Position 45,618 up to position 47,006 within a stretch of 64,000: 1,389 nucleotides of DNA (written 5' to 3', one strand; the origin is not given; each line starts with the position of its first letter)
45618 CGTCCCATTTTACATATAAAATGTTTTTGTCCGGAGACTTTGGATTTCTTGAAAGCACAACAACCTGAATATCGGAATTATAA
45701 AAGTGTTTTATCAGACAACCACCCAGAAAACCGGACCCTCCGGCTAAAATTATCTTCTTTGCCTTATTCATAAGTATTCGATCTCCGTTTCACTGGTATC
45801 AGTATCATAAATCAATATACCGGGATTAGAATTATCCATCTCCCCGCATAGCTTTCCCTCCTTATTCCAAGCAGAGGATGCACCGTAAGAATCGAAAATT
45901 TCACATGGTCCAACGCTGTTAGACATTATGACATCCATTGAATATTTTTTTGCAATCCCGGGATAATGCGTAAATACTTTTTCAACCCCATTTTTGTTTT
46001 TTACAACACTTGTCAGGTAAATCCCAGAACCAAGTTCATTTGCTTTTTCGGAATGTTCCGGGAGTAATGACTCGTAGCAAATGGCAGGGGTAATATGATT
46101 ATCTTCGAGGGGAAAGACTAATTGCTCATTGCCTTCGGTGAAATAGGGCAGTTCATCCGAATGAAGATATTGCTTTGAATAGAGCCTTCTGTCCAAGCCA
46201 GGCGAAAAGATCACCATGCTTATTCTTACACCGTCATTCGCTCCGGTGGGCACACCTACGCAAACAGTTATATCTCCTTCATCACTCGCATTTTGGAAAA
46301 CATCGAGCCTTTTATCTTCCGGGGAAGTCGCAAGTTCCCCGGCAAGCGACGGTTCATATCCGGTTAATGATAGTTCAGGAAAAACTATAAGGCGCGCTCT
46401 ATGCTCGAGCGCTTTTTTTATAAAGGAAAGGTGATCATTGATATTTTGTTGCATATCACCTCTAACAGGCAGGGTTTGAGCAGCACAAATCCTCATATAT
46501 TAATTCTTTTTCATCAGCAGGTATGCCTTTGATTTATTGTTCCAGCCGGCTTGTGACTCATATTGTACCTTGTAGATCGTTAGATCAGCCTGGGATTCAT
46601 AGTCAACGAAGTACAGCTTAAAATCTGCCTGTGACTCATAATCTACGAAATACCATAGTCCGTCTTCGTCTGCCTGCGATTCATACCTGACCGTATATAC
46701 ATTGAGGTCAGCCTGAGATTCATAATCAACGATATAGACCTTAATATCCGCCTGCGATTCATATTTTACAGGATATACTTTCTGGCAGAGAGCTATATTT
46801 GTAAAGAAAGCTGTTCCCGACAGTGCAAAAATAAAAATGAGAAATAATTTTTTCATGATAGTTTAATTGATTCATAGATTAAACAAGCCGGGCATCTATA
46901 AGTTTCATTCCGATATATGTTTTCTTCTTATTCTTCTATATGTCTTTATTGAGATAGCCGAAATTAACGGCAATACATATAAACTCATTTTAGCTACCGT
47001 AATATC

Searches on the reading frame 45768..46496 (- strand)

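Call 15: search_protein_families(library=pfam, proteins=[window:45768-46496:-])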
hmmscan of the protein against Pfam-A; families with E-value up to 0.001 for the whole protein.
window:45768-46496:- (242 aa): 1 family
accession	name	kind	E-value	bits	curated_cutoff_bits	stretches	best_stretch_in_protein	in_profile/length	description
PF00795.27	CN_hydrolase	-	9.8e-20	71.4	23.2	1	5-237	4-251/256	Carbon-nitrogen hydrolase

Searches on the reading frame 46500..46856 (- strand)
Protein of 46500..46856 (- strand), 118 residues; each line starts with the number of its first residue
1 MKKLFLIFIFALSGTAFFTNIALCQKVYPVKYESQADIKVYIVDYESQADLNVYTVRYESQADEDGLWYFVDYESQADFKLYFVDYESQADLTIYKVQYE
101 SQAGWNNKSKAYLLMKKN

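Call 15: search_protein_families(library=pfam, proteins=[window:46500-46856:-])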
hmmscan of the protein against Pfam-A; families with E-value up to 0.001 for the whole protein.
window:46500-46856:- (118 aa): 1 family
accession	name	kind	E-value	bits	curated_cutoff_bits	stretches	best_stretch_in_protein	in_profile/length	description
PF19647.4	DUF6150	-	8.6e-21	74.2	27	1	22-114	6-98/98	Family of unknown function (DUF6150)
